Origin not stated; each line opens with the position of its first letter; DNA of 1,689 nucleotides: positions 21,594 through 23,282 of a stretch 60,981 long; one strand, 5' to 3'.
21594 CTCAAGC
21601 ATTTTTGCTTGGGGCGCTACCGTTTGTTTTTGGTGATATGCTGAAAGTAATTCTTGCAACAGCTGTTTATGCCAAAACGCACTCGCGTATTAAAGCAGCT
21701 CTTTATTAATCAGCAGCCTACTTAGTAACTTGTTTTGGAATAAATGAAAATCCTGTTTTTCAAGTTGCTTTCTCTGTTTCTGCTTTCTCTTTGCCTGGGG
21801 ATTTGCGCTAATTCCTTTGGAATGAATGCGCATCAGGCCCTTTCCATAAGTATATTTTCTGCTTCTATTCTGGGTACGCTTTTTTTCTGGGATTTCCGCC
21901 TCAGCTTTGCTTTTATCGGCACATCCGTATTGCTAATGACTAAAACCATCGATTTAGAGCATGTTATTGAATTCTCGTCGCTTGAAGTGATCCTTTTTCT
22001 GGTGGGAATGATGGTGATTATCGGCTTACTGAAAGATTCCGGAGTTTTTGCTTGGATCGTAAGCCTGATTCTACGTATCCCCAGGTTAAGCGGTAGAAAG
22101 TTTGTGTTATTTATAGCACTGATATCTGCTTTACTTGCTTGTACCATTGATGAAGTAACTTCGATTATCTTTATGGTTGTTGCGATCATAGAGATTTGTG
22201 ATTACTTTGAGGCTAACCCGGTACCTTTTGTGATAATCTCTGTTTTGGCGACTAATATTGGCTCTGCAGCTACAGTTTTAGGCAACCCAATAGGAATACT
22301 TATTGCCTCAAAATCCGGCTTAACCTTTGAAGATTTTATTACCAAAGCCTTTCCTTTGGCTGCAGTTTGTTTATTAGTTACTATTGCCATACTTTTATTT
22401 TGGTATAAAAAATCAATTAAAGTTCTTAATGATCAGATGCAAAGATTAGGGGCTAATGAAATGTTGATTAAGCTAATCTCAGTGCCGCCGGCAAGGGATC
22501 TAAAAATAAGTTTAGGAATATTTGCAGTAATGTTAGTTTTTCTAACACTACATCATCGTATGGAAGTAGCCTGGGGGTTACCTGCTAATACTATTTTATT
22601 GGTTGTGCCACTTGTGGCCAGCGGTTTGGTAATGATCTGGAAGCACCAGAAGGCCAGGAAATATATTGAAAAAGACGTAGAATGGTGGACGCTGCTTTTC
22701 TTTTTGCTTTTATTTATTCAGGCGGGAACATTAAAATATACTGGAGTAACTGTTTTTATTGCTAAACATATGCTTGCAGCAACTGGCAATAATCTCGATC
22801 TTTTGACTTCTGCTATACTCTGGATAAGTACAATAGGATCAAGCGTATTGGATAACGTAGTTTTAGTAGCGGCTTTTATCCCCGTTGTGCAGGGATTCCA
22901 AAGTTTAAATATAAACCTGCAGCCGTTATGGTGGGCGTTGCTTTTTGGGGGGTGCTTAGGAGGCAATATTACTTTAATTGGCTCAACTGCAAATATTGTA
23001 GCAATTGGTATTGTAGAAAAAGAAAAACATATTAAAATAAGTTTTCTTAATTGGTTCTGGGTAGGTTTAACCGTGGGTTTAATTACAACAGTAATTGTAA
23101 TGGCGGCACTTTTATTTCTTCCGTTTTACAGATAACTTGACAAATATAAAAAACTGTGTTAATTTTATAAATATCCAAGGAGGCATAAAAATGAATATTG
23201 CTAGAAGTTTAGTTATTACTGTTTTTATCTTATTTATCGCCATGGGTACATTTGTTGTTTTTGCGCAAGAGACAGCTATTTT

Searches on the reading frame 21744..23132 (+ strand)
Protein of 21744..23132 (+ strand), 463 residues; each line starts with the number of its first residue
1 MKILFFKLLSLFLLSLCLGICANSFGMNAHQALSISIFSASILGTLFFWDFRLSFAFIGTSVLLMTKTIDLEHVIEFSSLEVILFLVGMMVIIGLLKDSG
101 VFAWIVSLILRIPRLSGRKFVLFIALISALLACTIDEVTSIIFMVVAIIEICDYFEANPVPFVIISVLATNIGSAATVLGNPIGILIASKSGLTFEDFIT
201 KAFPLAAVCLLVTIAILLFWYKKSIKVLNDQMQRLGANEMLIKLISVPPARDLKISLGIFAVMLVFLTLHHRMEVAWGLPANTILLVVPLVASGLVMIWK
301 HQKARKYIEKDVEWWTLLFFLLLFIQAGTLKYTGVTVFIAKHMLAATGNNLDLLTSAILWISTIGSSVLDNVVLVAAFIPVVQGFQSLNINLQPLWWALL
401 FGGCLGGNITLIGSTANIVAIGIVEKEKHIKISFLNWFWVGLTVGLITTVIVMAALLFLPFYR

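Call 56: search_protein_families(library=pfam, proteins=[window:21744-23132:+], max_evalue=0.00001)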
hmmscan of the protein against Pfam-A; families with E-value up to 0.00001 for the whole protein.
window:21744-23132:+ (463 aa): 2 families
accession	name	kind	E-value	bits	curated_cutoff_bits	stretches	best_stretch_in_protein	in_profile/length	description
PF03600.22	CitMHS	-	1e-49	169.9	31.9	1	55-402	14-336/336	Citrate transporter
PF02040.21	ArsB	-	7e-10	39.3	22.2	1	59-456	28-419/423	Arsenical pump membrane protein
